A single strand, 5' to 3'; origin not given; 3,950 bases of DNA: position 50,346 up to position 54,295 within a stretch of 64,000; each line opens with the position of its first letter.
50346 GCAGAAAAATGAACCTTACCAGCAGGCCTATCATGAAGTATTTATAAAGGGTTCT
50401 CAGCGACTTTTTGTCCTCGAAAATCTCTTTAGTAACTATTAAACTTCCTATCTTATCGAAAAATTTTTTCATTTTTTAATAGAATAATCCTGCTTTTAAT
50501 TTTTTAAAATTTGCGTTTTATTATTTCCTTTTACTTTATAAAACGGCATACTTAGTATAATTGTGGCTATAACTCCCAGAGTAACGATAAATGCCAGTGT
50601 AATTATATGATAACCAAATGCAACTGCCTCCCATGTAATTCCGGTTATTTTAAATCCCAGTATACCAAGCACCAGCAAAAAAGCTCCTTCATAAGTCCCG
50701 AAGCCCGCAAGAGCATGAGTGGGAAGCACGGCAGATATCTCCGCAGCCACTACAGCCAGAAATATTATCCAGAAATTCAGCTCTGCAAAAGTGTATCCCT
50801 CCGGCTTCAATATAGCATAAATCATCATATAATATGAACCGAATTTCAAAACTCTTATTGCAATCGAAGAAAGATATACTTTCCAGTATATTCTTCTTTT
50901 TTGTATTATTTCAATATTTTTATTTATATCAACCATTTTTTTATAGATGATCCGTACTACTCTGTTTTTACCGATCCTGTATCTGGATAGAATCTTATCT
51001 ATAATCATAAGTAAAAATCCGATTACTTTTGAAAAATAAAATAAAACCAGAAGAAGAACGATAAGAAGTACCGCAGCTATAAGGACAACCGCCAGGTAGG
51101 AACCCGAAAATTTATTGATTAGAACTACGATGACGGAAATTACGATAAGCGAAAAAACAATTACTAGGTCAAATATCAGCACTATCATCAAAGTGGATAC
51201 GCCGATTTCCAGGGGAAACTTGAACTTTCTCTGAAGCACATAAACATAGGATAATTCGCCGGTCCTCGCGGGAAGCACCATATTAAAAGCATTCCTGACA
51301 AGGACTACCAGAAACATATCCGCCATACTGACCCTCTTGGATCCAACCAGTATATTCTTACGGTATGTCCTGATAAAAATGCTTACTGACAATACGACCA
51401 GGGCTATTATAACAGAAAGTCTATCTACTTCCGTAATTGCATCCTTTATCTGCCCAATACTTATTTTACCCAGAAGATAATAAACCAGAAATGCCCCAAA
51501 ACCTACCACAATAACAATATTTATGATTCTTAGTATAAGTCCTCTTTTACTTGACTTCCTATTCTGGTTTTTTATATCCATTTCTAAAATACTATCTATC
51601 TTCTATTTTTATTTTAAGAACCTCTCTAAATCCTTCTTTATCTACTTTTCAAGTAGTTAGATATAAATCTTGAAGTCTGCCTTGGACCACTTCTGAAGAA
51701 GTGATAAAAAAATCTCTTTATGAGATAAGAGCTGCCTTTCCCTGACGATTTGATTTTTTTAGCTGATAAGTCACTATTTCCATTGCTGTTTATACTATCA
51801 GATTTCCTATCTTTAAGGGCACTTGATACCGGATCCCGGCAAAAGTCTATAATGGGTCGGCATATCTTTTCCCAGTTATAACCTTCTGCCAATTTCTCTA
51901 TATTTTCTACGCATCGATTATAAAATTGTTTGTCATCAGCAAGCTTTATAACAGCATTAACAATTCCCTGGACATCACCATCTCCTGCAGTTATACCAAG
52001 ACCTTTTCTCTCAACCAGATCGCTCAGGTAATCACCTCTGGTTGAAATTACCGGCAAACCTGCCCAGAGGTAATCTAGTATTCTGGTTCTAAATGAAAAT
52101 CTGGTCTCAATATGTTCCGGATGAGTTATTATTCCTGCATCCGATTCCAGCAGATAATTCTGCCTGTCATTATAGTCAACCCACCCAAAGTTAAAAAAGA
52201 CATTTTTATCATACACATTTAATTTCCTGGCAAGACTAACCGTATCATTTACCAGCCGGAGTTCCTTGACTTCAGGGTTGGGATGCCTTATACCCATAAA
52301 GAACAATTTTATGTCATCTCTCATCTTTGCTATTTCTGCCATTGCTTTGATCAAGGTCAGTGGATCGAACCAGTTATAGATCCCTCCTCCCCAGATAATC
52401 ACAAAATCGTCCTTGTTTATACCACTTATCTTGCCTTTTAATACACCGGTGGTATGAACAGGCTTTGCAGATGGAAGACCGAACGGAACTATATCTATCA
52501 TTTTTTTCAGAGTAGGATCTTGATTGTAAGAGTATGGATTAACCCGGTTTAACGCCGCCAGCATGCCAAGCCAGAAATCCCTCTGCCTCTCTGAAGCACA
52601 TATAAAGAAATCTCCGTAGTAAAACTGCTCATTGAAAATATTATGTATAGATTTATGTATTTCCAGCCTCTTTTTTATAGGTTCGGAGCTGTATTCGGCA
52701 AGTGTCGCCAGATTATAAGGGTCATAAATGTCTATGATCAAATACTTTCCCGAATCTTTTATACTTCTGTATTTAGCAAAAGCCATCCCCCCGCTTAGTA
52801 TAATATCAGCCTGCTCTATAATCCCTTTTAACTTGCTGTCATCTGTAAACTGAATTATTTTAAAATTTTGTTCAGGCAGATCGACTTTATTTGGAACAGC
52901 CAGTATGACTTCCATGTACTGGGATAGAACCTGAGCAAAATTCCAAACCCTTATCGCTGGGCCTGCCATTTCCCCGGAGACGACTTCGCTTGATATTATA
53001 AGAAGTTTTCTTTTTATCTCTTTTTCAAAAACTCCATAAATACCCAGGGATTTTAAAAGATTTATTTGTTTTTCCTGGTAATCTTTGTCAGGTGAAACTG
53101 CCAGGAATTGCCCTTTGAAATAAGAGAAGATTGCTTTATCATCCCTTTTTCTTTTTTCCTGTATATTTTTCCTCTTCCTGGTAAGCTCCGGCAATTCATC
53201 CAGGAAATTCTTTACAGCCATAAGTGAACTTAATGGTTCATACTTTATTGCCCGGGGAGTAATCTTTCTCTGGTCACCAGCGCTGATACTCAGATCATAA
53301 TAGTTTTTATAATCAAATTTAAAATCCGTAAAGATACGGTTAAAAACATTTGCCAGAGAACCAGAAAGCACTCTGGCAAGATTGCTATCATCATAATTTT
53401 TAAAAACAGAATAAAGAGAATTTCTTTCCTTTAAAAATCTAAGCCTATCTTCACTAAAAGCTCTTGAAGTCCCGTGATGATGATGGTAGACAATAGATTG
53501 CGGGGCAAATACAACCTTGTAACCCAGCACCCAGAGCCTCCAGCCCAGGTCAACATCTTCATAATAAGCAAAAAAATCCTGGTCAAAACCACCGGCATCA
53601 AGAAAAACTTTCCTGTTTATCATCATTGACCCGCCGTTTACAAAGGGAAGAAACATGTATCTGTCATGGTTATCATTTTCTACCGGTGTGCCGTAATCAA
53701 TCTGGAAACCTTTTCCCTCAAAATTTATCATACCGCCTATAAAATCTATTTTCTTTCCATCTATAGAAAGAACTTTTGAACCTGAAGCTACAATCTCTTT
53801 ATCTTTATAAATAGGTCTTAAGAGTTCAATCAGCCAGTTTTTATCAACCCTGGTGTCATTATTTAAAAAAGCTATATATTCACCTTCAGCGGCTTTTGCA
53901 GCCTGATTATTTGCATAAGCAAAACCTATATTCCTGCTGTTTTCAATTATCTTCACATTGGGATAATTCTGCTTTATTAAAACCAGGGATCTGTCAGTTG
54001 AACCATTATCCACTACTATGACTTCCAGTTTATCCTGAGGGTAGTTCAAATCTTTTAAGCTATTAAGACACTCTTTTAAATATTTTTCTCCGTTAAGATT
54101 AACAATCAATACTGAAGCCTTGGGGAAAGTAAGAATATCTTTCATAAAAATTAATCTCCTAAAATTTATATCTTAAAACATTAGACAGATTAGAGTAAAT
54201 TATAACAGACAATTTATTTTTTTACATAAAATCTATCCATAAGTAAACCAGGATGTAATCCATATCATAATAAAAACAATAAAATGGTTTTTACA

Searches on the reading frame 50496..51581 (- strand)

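Call 27: search_protein_families(library=pfam, proteins=[window:50496-51581:-], max_evalue=0.001)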
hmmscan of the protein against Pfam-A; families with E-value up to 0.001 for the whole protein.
window:50496-51581:- (361 aa): 1 family
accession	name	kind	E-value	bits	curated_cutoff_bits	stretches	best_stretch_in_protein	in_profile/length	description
PF03706.18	LPG_synthase_TM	-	3.1e-30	106.1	33.4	1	23-336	2-302/302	Lysylphosphatidylglycerol synthase TM region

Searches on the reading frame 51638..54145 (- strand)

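Call 27: search_protein_families(library=pfam, proteins=[window:51638-54145:-], max_evalue=0.001)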
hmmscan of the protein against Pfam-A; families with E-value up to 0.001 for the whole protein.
window:51638-54145:- (835 aa): 9 families
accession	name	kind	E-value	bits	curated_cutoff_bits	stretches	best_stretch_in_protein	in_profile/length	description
PF00535.33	Glycos_transf_2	-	2.6e-28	99.5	23.3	1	11-149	1-132/168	Glycosyl transferase family 2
PF13641.12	Glyco_tranf_2_3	-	2.5e-14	54.3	27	1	8-233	1-223/230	Glycosyltransferase like family 2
PF10111.15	Glyco_tranf_2_2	-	3.1e-12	47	27.3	2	170-234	164-229/276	Glycosyltransferase like family 2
PF13632.12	Glyco_trans_2_3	-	9.9e-11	42.3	27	1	91-230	2-132/198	Glycosyl transferase family group 2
PF00534.26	Glycos_transf_1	-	9.9e-11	41.9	26.4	1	573-751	8-171/172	Glycosyl transferases group 1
PF13692.12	Glyco_trans_1_4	-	9.4e-09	36.1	27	1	582-738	3-142/142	Glycosyl transferases group 1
PF13712.12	Glyco_tranf_2_5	-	5.7e-06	26.6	27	0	13-231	2-197/210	Glycosyltransferase like family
PF13506.12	Glyco_transf_21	-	0.00038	20.4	21.7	0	80-236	23-171/174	Glycosyl transferase family 21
PF02709.20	Glyco_transf_7C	-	0.00061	19.8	23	0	169-224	19-77/78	N-terminal domain of galactosyltransferase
